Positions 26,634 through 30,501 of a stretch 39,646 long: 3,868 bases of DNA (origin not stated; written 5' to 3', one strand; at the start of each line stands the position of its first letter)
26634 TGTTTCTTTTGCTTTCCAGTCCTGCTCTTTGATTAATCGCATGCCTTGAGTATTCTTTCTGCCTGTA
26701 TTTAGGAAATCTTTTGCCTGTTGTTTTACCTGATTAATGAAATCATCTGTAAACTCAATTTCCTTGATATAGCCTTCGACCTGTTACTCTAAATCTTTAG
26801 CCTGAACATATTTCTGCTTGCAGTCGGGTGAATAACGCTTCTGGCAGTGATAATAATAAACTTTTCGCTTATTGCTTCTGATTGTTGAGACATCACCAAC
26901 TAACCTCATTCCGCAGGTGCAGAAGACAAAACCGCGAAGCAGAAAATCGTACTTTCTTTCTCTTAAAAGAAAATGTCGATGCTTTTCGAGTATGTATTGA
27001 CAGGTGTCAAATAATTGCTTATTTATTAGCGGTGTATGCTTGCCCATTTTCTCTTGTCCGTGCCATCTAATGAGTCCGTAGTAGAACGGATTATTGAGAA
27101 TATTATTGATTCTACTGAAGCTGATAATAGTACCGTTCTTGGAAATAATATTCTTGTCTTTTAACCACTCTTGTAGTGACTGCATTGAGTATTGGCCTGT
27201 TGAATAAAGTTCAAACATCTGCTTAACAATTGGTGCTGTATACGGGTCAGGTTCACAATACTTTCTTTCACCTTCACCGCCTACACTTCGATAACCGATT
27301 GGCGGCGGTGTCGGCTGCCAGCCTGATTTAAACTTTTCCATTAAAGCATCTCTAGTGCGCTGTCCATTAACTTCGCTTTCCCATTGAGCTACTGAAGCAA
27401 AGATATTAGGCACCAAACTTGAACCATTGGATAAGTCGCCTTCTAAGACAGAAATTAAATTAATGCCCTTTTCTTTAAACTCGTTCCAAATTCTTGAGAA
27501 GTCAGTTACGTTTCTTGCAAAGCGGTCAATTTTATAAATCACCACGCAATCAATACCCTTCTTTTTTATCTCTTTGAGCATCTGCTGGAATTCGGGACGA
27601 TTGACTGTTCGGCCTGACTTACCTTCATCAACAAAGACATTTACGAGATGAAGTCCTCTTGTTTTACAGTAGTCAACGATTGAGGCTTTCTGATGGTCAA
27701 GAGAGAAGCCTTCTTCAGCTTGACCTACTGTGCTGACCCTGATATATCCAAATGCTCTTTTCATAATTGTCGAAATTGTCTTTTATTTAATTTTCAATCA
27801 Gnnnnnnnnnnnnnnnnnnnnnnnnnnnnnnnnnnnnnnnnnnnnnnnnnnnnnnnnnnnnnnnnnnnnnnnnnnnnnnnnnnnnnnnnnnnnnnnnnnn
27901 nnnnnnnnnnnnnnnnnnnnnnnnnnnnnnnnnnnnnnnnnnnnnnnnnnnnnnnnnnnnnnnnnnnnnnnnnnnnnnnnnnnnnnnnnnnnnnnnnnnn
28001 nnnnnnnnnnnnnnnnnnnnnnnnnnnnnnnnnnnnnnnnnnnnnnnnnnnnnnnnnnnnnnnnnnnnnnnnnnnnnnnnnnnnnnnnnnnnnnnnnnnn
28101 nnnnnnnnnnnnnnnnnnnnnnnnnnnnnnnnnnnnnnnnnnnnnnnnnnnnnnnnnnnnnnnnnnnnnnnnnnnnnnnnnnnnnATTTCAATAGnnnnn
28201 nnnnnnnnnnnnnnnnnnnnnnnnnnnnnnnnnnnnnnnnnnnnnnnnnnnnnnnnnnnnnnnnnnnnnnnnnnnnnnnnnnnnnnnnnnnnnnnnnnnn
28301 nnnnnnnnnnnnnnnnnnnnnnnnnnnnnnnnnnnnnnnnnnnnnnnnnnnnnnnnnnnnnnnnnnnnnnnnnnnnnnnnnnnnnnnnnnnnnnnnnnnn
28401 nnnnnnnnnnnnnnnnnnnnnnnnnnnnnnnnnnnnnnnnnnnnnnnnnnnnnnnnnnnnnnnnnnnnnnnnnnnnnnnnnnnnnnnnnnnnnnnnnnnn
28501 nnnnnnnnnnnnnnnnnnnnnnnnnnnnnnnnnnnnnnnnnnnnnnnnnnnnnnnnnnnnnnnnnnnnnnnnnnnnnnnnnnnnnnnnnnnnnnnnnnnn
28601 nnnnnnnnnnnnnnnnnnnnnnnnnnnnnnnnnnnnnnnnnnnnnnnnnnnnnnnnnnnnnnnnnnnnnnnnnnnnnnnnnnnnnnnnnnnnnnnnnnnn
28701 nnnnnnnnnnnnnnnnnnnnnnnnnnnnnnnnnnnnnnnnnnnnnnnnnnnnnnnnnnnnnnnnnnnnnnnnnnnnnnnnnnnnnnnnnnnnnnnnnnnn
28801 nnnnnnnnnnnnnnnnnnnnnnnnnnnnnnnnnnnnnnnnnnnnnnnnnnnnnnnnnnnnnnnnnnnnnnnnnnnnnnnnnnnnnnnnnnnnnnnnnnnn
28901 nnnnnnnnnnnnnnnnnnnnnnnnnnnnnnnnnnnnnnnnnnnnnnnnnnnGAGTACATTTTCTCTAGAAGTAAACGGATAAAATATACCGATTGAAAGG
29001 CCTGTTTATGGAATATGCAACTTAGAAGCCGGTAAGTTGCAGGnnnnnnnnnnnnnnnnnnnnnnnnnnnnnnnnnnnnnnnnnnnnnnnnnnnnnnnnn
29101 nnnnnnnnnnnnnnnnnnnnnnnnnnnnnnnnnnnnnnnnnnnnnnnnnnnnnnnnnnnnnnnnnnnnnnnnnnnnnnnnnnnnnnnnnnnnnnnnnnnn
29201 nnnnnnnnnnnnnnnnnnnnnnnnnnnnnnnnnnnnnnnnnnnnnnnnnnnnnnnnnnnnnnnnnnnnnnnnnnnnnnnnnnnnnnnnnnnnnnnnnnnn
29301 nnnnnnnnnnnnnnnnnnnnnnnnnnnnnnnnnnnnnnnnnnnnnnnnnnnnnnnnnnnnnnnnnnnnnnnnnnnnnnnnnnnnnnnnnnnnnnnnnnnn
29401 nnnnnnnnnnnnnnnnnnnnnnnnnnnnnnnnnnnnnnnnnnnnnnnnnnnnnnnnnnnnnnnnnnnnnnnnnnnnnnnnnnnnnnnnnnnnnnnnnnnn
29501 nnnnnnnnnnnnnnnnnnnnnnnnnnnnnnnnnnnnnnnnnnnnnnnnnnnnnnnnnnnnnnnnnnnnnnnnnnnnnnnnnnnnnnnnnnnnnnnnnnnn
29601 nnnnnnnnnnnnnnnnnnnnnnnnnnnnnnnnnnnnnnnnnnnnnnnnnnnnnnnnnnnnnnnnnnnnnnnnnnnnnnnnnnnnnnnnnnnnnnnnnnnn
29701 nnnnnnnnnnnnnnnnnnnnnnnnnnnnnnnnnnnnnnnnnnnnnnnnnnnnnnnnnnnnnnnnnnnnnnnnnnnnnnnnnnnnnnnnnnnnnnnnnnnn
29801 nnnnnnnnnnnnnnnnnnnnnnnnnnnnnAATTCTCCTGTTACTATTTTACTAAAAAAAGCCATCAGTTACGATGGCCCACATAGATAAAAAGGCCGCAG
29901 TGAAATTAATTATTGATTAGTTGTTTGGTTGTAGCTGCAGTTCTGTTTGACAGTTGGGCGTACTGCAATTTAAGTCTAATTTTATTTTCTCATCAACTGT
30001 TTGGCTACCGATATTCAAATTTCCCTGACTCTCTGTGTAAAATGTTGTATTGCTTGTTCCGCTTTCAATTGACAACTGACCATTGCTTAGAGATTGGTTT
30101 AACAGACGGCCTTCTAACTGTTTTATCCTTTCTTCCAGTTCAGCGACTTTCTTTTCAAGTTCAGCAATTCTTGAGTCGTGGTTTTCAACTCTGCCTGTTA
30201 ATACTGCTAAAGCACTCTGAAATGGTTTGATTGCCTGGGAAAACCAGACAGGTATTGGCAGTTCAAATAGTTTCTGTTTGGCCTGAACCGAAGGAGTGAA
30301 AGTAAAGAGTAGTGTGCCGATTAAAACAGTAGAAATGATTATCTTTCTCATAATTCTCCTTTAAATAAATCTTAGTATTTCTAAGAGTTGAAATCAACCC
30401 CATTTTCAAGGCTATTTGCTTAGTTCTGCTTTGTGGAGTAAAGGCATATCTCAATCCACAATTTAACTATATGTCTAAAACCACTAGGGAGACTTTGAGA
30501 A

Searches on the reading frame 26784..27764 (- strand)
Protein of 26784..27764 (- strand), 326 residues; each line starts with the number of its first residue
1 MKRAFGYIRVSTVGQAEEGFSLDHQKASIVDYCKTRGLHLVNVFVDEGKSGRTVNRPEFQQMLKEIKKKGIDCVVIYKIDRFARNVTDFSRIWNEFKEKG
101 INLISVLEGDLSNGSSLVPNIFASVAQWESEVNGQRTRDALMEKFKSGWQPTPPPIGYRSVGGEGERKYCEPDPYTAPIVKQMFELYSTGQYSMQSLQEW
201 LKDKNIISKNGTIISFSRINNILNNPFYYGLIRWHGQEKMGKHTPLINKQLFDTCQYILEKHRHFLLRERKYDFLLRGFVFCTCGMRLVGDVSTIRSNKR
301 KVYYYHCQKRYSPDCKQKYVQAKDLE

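Call 65: search_protein_families(library=pfam, proteins=[window:26784-27764:-], max_evalue=0.001)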
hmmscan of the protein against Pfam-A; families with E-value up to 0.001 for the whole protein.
window:26784-27764:- (326 aa): 3 families
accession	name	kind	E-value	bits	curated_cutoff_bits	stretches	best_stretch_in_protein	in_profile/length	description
PF00239.26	Resolvase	-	1.1e-34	120.1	23.3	1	4-148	1-143/145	Resolvase, N terminal domain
PF07508.19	Recombinase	-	3.4e-17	63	21.1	1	176-261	3-101/102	Recombinase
PF13408.12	Zn_ribbon_recom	-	5.6e-07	30.3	25.3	1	275-326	1-50/58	Recombinase zinc beta ribbon domain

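Call 98: search_protein_families(library=padloc, proteins=[window:26784-27764:-], max_evalue=0.001)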
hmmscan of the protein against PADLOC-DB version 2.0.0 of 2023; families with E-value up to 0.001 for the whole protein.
window:26784-27764:- (326 aa): 0 families

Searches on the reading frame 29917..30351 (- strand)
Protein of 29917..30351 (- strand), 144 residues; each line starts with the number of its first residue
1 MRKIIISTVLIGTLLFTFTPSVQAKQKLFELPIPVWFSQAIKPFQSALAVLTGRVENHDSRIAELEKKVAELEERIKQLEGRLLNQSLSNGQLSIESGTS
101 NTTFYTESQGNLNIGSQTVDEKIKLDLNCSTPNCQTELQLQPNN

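Call 65: search_protein_families(library=pfam, proteins=[window:29917-30351:-], max_evalue=0.001)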
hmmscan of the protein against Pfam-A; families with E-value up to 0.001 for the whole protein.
window:29917-30351:- (144 aa): 1 family
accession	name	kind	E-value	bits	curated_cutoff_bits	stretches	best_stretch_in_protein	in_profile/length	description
PF10779.14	XhlA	-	0.00048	20.7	34.7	0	47-83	5-41/67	Haemolysin XhlA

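Call 98: search_protein_families(library=padloc, proteins=[window:29917-30351:-], max_evalue=0.001)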
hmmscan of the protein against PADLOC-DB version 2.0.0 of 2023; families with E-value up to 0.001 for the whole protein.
window:29917-30351:- (144 aa): 0 families
